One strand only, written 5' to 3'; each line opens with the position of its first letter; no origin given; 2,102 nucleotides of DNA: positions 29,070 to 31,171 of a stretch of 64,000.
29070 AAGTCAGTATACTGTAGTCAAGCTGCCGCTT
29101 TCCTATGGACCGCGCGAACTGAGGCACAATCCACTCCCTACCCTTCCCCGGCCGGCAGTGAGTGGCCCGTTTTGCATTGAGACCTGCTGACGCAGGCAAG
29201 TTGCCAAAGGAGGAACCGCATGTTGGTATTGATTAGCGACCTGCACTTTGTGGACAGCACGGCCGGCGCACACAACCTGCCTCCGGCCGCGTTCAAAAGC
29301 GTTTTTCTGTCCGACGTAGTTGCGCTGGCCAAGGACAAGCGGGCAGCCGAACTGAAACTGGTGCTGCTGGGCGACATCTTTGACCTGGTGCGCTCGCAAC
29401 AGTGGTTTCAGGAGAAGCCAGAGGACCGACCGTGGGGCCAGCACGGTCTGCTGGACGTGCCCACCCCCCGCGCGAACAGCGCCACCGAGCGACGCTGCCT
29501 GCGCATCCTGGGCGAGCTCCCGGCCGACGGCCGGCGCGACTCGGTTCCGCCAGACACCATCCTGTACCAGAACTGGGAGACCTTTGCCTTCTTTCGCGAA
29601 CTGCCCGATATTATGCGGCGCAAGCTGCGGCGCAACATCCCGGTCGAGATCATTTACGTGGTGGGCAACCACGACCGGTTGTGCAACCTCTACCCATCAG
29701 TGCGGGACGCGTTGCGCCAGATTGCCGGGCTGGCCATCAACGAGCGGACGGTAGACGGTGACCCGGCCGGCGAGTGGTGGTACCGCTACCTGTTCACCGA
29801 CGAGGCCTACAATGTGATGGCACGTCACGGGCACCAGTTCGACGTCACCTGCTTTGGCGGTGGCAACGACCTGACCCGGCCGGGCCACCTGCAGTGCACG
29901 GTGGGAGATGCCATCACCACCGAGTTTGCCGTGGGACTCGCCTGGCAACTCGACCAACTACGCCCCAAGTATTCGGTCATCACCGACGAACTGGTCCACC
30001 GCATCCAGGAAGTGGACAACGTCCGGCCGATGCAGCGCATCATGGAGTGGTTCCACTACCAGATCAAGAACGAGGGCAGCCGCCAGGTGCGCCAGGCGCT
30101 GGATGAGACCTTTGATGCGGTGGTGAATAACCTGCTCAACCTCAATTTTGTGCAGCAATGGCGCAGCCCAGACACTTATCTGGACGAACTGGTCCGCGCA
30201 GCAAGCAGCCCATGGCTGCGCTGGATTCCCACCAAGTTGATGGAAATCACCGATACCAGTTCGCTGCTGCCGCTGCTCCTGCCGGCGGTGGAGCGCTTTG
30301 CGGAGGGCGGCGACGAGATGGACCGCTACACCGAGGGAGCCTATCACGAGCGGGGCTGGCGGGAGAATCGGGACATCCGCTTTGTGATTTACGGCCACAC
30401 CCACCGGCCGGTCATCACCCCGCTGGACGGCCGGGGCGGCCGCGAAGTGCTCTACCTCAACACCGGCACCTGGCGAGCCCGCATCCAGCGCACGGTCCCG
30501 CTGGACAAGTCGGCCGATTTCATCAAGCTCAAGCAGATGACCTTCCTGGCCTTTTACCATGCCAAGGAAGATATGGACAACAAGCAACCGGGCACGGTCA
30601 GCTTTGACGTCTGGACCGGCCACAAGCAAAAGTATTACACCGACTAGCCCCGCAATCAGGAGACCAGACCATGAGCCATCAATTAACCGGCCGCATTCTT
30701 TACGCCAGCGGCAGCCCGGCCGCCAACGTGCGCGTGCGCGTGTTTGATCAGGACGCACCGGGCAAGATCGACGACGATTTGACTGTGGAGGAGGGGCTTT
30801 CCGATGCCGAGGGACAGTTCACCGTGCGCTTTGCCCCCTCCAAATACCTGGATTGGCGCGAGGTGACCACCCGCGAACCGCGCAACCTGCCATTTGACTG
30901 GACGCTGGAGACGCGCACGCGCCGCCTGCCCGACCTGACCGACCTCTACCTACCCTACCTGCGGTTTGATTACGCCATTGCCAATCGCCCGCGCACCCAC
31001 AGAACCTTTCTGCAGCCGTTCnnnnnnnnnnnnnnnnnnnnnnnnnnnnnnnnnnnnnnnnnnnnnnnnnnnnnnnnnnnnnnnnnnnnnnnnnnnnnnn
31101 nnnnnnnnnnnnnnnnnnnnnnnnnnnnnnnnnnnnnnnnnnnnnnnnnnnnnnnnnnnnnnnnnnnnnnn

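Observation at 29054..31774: Two-gene cassette: atypical metallophosphoesterase plus a beta-sandwich/papain-like-fold protein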

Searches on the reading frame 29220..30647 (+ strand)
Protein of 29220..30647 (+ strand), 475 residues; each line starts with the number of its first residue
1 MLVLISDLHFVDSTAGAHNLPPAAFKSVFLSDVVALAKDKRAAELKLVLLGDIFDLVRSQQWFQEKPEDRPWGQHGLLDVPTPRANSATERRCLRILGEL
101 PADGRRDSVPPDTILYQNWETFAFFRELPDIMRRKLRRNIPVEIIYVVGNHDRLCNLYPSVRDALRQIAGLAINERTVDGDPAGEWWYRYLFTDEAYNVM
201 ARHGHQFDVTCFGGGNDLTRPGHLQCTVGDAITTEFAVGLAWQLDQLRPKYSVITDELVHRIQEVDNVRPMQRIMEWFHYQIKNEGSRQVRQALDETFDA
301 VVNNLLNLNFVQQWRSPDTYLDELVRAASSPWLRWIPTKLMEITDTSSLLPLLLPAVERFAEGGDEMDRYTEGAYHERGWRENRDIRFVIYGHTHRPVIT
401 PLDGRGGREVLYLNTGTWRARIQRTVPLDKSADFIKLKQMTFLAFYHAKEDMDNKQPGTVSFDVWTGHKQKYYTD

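Call 3: search_protein_families(library=pfam, proteins=[window:29220-30647:+], max_evalue=1)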
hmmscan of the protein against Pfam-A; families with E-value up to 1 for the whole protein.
window:29220-30647:+ (475 aa): 2 families
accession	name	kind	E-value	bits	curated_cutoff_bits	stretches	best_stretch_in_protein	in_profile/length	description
PF00149.33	Metallophos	-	4.3e-05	24.5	21.5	0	131-215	60-108/191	Calcineurin-like phosphoesterase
PF12850.12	Metallophos_2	-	0.00034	21.1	27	1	383-421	105-138/154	Calcineurin-like phosphoesterase superfamily domain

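Call 4: search_protein_families(library=padloc, proteins=[window:29220-30647:+], max_evalue=1)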
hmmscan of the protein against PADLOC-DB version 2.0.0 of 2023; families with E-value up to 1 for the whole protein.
window:29220-30647:+ (475 aa): 0 families

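Call 5: search_protein_families(library=ncbifam, proteins=[window:29220-30647:+], max_evalue=1)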
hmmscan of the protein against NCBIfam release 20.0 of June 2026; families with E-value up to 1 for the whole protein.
window:29220-30647:+ (475 aa): 4 families
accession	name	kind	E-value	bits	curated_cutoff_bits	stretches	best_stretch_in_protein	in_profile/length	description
NF003743.0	PRK05340.1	equivalog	0.0049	16.1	134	1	383-425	186-226/242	UDP-2,3-diacylglucosamine diphosphatase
TIGR04123.1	P_estr_lig_assc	hypoth_equivalog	0.062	12.7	150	0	134-155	90-112/207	ligase-associated DNA damage response endonuclease PdeM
TIGR01854.1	lipid_A_lpxH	equivalog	0.1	11.8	190.35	1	385-420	185-219/231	UDP-2,3-diacylglucosamine diphosphatase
NF050112.1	PhdiestSpdARhizob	equivalog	0.14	11.8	400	1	332-398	136-201/264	2', 3'cyclic nucleotide phosphodiesterase SpdA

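Call 8: search_solved_structures(query=window:29220-30644:+, max_evalue=10)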
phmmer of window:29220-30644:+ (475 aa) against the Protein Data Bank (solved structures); distinct sequences matched with E-value up to 10: 0.

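Call 9: find_homologous_proteins(query=window:29220-30644:+)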
Query window:29220-30644:+ (475 aa): 1326 proteins with E <= 0.001 among 8000 candidates; the best 120 are listed.
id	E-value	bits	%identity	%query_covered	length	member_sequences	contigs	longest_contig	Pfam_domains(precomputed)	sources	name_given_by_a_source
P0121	0.0e+0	1119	100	100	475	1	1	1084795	-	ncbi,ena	-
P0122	1.7e-207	708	64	100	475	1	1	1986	-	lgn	-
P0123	2.7e-206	704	64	100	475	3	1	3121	-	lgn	-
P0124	3.9e-206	704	63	100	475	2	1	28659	-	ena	-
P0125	2.6e-205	701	64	100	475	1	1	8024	-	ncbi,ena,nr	ncbi:MAG TPA: hypothetical protein VE553_10690 [Candidatus Binatia bacterium]|nr:hypothetical protei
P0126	2.0e-204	698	63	100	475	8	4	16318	-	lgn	-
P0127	4.6e-203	694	62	100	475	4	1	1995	PF00149.34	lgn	-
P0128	1.0e-202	693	62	100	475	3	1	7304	-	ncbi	-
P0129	7.2e-200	683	63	100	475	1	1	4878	-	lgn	-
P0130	1.3e-199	682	62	100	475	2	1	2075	PF00149.34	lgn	-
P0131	2.9e-199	681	62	100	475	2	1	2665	-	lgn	-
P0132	3.6e-199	681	62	100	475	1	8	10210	-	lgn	-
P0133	1.3e-198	679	59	100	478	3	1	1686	-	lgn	-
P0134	1.4e-198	679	62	100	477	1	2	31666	PF00149.34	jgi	jgi:UDP-2,3-diacylglucosamine pyrophosphatase LpxH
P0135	6.0e-198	677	61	100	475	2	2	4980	-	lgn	-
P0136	7.5e-198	677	62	100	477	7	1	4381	PF00149.34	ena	-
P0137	9.0e-198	676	62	100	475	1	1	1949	PF00149.34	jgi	jgi:UDP-2,3-diacylglucosamine pyrophosphatase LpxH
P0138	1.7e-195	669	60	100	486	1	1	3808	PF00149.34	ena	-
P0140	7.1e-193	660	59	100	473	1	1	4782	PF00149.34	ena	-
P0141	1.3e-191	656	57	100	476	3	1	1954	PF00149.34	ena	-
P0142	4.8e-189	648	58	100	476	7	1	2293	PF00149.34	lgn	-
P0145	7.8e-182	624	56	100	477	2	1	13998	PF00149.34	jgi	jgi:UDP-2,3-diacylglucosamine pyrophosphatase LpxH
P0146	1.7e-181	623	55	100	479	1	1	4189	PF00149.34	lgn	-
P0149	1.0e-180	620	56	100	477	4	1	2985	PF00149.34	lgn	-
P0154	1.1e-178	613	53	100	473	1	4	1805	PF00149.34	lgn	-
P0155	1.8e-178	613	55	100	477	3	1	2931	PF00149.34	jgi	jgi:UDP-2,3-diacylglucosamine pyrophosphatase LpxH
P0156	2.2e-178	612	56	100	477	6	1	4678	PF00149.34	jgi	-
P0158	4.9e-178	611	55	100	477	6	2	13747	PF00149.34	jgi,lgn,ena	-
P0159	1.2e-177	610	55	100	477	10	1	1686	PF00149.34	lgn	-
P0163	7.5e-176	604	54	100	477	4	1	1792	PF00149.34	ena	-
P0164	1.3e-175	603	55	100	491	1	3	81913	PF12850.13,PF00149.34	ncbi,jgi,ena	-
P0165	1.5e-175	603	55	100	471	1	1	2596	PF00149.34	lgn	-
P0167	2.8e-175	602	54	100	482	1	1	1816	PF00149.34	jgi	jgi:UDP-2,3-diacylglucosamine pyrophosphatase LpxH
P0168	1.7e-174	600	53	100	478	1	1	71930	PF00149.34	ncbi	-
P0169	1.9e-174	599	54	100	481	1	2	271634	PF00149.34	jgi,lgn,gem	-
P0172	2.5e-174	599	55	100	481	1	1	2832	PF00149.34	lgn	-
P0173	3.5e-174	599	55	100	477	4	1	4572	PF00149.34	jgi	jgi:UDP-2,3-diacylglucosamine pyrophosphatase LpxH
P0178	1.9e-172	593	53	100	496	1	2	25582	PF00149.34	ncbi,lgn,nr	ncbi:MAG: hypothetical protein IAF02_00350 [Anaerolineae bacterium]|nr:hypothetical protein [Anaerol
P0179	4.0e-172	592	54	100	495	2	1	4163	PF00149.34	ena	-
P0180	8.7e-172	591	54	100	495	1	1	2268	PF00149.34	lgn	-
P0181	1.2e-171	590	53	100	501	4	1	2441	PF00149.34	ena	-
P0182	1.6e-171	590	54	100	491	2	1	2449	PF00149.34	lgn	-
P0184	3.2e-171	589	54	100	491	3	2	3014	PF00149.34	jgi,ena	-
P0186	5.3e-171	588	54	100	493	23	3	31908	PF00149.34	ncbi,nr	ncbi:MAG: metallophosphoesterase [Chloroflexi bacterium]|nr:metallophosphoesterase [Chloroflexota ba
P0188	8.1e-171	587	52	100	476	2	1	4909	PF00149.34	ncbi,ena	-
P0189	1.4e-170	587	53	100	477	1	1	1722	PF00149.34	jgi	jgi:UDP-2,3-diacylglucosamine pyrophosphatase LpxH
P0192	1.7e-169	583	53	100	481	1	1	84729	PF00149.34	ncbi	-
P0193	1.8e-169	583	53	100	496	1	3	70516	PF00149.34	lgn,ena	-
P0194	2.0e-169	583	52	100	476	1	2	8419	PF00149.34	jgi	-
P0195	3.3e-169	582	53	100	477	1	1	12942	PF00149.34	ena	-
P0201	1.5e-168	580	54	99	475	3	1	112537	PF00149.34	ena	-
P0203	5.1e-168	578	54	100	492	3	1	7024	PF00149.34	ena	-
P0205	1.4e-166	573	53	100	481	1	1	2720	PF00149.34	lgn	-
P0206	2.6e-166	573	54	99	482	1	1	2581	PF00149.34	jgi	jgi:UDP-2,3-diacylglucosamine pyrophosphatase LpxH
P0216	2.8e-162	559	53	100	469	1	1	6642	PF12850.13,PF00149.34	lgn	-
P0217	1.2e-161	557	52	100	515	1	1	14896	PF00149.34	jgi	jgi:UDP-2,3-diacylglucosamine pyrophosphatase LpxH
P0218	2.2e-161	556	50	100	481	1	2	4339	PF00149.34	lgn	-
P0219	2.6e-160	553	51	100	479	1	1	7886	PF00149.34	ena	-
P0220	4.0e-160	552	52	100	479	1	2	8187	PF00149.34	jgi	jgi:UDP-2,3-diacylglucosamine pyrophosphatase LpxH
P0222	1.5e-159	550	51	100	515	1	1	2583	PF00149.34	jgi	jgi:UDP-2,3-diacylglucosamine pyrophosphatase LpxH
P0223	1.6e-159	550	52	99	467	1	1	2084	PF00149.34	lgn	-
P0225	7.0e-159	548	49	100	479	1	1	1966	PF00149.34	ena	-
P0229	1.8e-156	540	50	99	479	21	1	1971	PF00149.34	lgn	-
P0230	2.9e-156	539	50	99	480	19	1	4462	PF00149.34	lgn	-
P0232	4.0e-155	536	51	99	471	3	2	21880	PF00149.34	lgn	-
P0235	4.8e-152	526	48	100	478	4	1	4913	PF00149.34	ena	-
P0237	8.2e-151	521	48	100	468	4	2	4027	PF00149.34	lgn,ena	-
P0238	1.6e-150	520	50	100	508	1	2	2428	PF00149.34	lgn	-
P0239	6.5e-150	518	48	99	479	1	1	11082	PF00149.34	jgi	jgi:UDP-2,3-diacylglucosamine pyrophosphatase LpxH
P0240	1.0e-149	518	48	100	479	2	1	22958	PF00149.34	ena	-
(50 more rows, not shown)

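Call 17: find_encoding_contigs(protein=P0124, flank=6000, max_places=2)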
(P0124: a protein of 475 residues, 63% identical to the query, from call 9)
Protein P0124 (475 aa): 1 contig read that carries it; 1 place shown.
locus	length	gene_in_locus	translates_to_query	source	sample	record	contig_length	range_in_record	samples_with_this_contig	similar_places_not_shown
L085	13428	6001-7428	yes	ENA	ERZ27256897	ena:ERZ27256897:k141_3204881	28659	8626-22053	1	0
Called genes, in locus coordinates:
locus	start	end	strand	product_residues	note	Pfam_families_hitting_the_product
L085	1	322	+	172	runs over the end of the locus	PF11290:DUF3090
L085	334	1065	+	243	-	PF00454:PI3_PI4_kinase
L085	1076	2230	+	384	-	PF00072:Response_reg, PF13614:AAA_31, PF01656:CbiA (weak)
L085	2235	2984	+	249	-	PF02146:SIR2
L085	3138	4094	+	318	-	PF03486:HI0933_like (faint), PF07992:Pyr_redox_2, PF13738:Pyr_redox_3, PF00070:Pyr_redox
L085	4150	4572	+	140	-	PF00515:TPR_1 (faint), PF13432:TPR_16 (faint), PF14559:TPR_19 (faint), PF13371:TPR_9 (weak)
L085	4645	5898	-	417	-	-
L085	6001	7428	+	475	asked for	-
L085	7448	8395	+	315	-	PF01073:3Beta_HSD, PF01370:Epimerase, PF02719:Polysacc_synt_2, PF04321:RmlD_sub_bind, PF13460:NAD_binding_10, PF16363:GDP_Man_Dehyd, PF07993:NAD_binding_4 (weak)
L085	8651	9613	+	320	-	PF00135:COesterase, PF20434:BD-FAE, PF07859:Abhydrolase_3, PF00326:Peptidase_S9 (weak)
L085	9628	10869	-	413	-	PF17389:Bac_rhamnosid6H (faint), PF22422:MGH1-like_GH, PF01204:Trehalase, PF03200:Glyco_hydro_63 (weak)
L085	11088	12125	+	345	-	PF00165:HTH_AraC (faint), PF00356:LacI, PF02954:HTH_8 (faint), PF13936:HTH_38 (faint), PF00532:Peripla_BP_1, PF13407:Peripla_BP_4, PF13377:Peripla_BP_3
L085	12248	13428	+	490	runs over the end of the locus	PF04886:PT (weak), PF01547:SBP_bac_1, PF13416:SBP_bac_8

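Call 18: find_encoding_contigs(protein=P0169, flank=6000, max_places=2)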
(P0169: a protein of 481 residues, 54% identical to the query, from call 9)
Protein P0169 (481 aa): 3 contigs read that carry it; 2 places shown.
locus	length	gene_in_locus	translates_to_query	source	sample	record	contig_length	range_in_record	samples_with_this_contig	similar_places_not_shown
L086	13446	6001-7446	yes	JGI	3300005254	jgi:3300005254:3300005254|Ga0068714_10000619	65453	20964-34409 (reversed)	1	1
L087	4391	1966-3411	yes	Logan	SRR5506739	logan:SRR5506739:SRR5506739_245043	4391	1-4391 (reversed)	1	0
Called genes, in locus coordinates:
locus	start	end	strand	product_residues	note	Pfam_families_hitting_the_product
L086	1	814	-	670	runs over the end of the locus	PF27532:Mb0984_helical, PF27098:Rv0959_3rd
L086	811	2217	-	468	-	PF07728:AAA_5 (faint)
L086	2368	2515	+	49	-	-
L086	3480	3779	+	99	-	-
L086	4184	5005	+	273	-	PF11306:DUF3108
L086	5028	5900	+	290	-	PF11306:DUF3108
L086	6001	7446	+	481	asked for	PF00149:Metallophos (faint)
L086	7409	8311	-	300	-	PF02574:S-methyl_trans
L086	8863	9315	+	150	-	PF01161:PBP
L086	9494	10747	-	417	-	PF07690:MFS_1, PF00083:Sugar_tr, PF07690:MFS_1, PF11700:ATG22 (weak)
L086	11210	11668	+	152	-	PF00582:Usp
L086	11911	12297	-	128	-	PF00072:Response_reg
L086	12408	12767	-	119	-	-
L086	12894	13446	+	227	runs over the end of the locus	PF00072:Response_reg, PF00196:GerE, PF08281:Sigma70_r4_2 (weak)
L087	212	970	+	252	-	PF11306:DUF3108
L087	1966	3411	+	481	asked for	PF00149:Metallophos (faint)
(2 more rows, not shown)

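Call 28: search_solved_structures(query=A2, max_evalue=10, show_alignments=2)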
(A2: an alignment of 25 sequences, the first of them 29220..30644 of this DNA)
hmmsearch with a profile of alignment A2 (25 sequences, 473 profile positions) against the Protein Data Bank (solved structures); distinct sequences matched with E-value up to 10: 3.
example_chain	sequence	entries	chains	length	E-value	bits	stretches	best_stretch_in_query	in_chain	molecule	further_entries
2pih_A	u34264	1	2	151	0.026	16.5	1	261-347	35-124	Protein ymcA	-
6prh_A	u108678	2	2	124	0.14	14.2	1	260-343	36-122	RicA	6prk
5wly_A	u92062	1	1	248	0.5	12.3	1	378-418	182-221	UDP-2,3-diacylglucosamine hydrolase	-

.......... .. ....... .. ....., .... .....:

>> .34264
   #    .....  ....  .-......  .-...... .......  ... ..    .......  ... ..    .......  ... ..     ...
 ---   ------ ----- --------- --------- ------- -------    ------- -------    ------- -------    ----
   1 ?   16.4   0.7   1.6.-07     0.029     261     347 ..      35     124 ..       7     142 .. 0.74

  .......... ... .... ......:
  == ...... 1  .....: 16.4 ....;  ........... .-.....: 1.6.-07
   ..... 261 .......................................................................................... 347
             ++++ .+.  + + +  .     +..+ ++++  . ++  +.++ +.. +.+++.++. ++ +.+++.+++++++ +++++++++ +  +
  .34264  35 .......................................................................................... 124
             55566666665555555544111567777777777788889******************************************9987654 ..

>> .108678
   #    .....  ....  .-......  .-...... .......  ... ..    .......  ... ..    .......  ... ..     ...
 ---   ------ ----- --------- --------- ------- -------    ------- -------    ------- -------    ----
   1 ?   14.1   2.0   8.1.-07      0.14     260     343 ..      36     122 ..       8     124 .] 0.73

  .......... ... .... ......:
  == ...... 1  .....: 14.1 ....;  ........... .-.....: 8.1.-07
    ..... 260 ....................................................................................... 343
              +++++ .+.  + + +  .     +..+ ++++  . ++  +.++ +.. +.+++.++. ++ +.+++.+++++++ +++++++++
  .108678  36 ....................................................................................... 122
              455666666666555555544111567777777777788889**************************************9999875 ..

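Call 60: find_related_loci(query=A2, collection=metagenome_contigs, flank=6000)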
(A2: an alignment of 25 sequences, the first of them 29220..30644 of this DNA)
Query A2 (475 aa) in metagenome_contigs; peptide patterns used: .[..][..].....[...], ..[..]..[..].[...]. (x = any residue, [..] = any of these).
600 stretches matched a pattern (row limit reached: there are more); 205 encode a relative of the query (tblastn E <= 1e-3); the best 80 are kept; 80 distinct loci.
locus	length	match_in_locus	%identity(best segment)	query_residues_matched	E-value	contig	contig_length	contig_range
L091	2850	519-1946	56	1-473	0e+0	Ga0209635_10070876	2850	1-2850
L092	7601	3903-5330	56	1-473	1e-180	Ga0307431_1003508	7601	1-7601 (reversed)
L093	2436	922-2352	54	1-474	0e+0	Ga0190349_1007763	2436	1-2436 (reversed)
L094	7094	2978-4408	56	1-474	7e-179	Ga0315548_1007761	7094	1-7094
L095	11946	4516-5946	55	1-474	8e-176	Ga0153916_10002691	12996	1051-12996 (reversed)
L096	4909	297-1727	52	1-474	2e-178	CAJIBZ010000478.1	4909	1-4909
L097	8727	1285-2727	53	1-474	1e-173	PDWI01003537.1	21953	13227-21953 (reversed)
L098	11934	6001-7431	56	1-474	6e-173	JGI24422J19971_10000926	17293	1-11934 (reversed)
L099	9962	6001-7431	54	1-474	8e-173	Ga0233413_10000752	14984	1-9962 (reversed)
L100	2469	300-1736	53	1-473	0e+0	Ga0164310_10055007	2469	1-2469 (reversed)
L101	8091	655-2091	56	1-474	8e-172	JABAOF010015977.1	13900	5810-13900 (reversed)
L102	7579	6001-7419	53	1-473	3e-171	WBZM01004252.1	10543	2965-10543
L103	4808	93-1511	54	1-473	2e-173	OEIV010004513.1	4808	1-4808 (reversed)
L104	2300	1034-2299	56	1-417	3e-158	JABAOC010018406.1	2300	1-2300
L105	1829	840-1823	56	1-323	2e-134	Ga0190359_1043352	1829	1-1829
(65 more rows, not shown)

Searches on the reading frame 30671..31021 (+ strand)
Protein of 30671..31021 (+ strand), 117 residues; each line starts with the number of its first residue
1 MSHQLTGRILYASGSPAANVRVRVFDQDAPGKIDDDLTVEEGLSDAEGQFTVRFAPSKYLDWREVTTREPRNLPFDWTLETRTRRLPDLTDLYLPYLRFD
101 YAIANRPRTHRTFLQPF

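Call 66: search_solved_structures(query=window:30671-31021:+, max_evalue=10, show_alignments=2)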
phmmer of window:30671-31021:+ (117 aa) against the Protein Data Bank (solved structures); distinct sequences matched with E-value up to 10: 5.
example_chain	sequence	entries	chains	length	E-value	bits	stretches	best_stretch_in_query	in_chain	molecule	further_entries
6ly5_F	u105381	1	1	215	0.0068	19.7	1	61-82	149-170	FCPI-8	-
6l4u_4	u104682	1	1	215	0.014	18.7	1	61-81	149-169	Fucoxanthin chlorophyll a/c-binding protein Lhcr9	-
1tfp_A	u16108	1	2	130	0.37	14.1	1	12-38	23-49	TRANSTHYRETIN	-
9l5r_T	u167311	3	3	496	0.75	13.1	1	29-79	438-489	Pre-mRNA-splicing factor PRP46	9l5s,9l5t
9yh9_A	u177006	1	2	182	0.82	13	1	4-55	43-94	Catechol 1,2-deoxygenase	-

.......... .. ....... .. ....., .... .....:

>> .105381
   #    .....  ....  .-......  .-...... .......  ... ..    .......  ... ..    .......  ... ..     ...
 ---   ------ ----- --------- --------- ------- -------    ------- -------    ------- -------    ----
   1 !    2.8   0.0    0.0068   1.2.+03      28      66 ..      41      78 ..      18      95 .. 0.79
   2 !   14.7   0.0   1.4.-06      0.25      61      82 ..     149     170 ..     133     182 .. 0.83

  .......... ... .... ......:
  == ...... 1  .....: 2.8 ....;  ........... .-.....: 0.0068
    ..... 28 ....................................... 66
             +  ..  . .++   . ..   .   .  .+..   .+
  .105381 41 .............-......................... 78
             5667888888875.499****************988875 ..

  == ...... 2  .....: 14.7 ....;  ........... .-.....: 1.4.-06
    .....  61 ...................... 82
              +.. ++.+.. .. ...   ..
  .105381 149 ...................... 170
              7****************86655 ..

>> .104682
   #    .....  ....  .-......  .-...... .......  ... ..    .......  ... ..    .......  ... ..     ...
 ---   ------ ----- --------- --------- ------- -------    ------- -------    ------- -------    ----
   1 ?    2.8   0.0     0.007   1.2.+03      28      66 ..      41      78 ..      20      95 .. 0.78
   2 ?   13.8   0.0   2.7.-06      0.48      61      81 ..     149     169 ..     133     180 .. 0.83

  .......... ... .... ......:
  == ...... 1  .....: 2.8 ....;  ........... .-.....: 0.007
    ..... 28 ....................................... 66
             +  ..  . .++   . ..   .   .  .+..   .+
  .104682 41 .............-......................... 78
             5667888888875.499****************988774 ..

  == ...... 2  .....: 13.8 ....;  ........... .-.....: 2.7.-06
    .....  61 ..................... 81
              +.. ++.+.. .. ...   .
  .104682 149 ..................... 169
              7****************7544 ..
